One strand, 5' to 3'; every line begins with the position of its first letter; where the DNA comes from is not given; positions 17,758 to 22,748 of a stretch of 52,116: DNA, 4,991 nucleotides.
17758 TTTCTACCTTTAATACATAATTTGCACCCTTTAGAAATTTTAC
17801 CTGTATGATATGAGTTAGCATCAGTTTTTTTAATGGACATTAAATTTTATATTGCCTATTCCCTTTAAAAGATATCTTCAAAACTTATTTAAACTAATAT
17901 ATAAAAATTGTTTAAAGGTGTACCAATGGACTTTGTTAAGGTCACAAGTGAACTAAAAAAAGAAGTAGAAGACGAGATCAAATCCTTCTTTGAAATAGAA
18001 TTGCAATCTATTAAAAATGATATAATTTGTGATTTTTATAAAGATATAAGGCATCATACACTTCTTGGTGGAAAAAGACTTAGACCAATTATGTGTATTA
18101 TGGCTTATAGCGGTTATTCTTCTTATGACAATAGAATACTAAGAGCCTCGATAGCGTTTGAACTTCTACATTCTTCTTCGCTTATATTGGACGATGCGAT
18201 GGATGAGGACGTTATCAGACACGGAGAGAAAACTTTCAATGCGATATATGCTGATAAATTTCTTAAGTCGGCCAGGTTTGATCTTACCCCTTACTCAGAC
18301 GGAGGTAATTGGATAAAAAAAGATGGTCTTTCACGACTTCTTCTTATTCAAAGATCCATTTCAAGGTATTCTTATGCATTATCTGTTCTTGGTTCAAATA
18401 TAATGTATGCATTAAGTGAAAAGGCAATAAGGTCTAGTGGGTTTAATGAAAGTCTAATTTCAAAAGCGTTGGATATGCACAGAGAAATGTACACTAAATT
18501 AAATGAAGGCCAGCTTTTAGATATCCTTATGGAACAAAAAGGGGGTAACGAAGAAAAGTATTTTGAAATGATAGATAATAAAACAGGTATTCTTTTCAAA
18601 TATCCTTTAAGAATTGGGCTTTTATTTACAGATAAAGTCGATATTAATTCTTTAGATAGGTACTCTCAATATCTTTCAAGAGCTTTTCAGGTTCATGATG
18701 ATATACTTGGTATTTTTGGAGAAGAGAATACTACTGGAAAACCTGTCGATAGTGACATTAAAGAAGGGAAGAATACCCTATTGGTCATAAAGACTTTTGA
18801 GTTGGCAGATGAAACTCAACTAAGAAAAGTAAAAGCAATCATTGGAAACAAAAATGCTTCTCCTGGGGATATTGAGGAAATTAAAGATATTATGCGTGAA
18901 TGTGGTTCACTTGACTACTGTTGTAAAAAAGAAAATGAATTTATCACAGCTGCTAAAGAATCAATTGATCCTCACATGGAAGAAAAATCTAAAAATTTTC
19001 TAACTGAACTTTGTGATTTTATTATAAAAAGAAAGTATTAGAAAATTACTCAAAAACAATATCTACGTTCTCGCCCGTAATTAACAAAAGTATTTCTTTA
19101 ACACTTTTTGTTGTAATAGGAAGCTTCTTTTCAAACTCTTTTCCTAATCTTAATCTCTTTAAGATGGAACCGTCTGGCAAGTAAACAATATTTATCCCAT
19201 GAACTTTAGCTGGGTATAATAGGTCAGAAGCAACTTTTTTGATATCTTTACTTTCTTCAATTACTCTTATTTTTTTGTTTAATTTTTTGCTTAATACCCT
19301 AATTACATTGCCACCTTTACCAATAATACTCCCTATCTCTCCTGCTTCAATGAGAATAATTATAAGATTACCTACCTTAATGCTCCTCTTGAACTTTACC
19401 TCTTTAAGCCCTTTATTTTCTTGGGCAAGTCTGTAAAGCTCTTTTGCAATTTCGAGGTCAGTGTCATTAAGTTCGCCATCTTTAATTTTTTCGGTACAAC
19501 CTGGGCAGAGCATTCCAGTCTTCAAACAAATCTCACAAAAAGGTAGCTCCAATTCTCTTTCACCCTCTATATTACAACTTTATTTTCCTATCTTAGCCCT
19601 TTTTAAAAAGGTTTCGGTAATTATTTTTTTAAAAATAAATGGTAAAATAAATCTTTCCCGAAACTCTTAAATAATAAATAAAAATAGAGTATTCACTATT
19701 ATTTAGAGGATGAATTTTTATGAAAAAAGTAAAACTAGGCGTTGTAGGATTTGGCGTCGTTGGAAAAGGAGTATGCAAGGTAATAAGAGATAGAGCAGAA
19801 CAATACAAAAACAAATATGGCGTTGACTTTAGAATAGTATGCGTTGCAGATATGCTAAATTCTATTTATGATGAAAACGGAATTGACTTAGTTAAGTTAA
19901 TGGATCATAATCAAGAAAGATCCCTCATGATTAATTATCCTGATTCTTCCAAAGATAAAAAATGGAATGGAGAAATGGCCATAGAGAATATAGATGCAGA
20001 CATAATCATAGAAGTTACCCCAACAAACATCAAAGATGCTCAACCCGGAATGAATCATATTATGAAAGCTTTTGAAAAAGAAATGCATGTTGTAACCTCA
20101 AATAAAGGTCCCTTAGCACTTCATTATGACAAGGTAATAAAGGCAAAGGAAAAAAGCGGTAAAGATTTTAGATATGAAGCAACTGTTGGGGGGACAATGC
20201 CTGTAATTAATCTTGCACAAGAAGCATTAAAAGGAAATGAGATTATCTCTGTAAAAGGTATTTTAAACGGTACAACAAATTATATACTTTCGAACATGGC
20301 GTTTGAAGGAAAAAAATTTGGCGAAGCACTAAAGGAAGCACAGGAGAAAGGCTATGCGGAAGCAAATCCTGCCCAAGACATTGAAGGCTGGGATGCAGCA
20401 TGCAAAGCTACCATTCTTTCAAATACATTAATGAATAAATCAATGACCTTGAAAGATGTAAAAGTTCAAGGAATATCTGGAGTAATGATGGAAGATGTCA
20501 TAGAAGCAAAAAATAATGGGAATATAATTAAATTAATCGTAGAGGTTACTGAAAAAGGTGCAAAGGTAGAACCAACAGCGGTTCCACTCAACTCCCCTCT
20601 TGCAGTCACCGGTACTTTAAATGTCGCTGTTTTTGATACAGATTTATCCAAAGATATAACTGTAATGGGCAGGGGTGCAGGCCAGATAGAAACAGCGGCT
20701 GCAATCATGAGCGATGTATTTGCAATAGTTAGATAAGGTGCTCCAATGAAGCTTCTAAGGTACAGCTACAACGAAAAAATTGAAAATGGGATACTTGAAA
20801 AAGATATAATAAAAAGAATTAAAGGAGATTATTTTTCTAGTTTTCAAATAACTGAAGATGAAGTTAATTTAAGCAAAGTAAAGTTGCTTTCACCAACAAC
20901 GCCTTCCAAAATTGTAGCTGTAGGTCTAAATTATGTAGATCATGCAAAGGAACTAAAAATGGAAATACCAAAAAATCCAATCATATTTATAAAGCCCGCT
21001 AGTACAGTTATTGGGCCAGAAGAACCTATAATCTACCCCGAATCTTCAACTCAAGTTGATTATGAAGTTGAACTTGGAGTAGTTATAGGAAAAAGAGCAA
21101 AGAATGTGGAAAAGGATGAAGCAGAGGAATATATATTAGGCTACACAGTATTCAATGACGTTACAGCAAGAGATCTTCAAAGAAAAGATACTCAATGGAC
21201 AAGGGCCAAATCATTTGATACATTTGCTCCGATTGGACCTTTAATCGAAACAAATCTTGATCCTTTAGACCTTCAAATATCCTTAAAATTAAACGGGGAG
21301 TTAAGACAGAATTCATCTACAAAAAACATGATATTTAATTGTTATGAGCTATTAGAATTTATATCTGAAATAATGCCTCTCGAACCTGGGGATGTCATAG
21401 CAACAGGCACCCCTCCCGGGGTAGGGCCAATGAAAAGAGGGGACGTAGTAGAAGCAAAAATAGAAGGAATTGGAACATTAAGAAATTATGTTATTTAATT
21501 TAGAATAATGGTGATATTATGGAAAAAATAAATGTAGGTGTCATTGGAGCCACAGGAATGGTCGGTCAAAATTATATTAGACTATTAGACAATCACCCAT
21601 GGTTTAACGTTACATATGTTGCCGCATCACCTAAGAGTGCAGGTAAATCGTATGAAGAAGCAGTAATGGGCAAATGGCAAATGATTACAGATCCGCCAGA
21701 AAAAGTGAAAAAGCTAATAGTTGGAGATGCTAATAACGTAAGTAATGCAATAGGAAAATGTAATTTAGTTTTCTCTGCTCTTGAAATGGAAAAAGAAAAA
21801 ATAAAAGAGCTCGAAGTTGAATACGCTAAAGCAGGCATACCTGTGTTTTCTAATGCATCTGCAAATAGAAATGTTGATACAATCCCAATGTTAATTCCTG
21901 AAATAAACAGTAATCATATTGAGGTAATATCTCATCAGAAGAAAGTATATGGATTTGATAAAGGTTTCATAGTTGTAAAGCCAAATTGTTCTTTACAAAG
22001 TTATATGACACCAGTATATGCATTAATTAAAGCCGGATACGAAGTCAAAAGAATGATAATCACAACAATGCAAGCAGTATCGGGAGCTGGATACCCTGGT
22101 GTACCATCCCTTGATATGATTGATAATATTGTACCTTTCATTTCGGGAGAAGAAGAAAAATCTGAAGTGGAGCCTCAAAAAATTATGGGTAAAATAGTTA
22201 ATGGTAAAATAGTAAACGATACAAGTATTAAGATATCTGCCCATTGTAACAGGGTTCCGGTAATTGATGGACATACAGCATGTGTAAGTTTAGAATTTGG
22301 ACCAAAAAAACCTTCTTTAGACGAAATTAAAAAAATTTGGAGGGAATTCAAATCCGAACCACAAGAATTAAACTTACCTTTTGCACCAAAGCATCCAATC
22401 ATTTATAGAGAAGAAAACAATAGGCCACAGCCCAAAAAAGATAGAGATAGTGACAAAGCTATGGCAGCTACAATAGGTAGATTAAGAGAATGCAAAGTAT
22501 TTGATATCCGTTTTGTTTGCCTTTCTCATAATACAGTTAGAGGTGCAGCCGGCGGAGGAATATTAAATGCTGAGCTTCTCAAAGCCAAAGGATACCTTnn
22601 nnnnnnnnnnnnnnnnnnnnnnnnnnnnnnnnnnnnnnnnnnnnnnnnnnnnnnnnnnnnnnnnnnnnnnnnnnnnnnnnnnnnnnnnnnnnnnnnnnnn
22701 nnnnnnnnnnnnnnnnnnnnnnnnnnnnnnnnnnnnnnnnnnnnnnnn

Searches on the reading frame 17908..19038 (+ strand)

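Call 21: search_protein_families(library=pfam, proteins=[window:17908-19038:+], max_evalue=0.0001)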
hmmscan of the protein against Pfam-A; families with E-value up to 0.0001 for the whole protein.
window:17908-19038:+ (377 aa): 1 family
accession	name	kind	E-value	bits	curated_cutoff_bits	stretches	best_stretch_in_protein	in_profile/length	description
PF00348.22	polyprenyl_synt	-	1.9e-48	165.3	27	2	153-328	77-250/251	Polyprenyl synthetase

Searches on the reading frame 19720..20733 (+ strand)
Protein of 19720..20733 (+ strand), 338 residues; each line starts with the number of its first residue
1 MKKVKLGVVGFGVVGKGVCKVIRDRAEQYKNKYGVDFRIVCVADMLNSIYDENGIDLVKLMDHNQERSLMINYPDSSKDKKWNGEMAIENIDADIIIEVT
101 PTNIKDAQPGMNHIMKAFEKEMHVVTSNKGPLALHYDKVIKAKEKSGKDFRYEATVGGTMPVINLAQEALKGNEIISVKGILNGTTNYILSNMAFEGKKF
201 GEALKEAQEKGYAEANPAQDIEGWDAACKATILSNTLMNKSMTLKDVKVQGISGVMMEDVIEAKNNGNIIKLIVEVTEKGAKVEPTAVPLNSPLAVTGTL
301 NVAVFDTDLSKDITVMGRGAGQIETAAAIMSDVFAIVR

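Call 16: search_protein_families(library=pfam, proteins=[window:19720-20733:+], max_evalue=0.001)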
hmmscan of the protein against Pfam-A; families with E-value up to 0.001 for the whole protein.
window:19720-20733:+ (338 aa): 3 families
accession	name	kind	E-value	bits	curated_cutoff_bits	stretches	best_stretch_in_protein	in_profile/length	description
PF00742.24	Homoserine_dh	-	3.3e-57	193.5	22.9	1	161-333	1-172/173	Homoserine dehydrogenase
PF03447.22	NAD_binding_3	-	2.4e-09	38.4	24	1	10-153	1-116/116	Homoserine dehydrogenase, NAD binding domain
PF00208.27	ELFV_dehydrog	-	5.1e-05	23.5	23.4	1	4-97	33-116/241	Glutamate/Leucine/Phenylalanine/Valine dehydrogenase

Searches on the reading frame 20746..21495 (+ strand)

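Call 16: search_protein_families(library=pfam, proteins=[window:20746-21495:+], max_evalue=0.001)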
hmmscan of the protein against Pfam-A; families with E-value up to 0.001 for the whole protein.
window:20746-21495:+ (250 aa): 2 families
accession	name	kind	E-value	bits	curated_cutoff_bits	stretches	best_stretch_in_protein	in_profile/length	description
PF01557.24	FAA_hydrolase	-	2e-75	253.6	23.9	1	55-249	1-213/214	Fumarylacetoacetate (FAA) hydrolase C-terminal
PF10370.14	Rv2993c-like_N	-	3.4e-11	44.3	21.3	1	1-50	1-50/50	Rv2993c-like, N-terminal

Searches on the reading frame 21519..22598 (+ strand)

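Call 16: search_protein_families(library=pfam, proteins=[window:21519-22598:+], max_evalue=0.001)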
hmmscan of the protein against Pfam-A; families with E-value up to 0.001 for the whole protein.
window:21519-22598:+ (360 aa): 2 families
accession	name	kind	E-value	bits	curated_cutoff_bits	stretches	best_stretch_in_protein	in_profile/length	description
PF02774.23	Semialdhyde_dhC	-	1.9e-36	126.4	26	1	169-340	4-183/184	Semialdehyde dehydrogenase, dimerisation domain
PF01118.30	Semialdhyde_dh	-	2.1e-27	96.4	26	1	5-135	1-119/121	Semialdehyde dehydrogenase, NAD binding domain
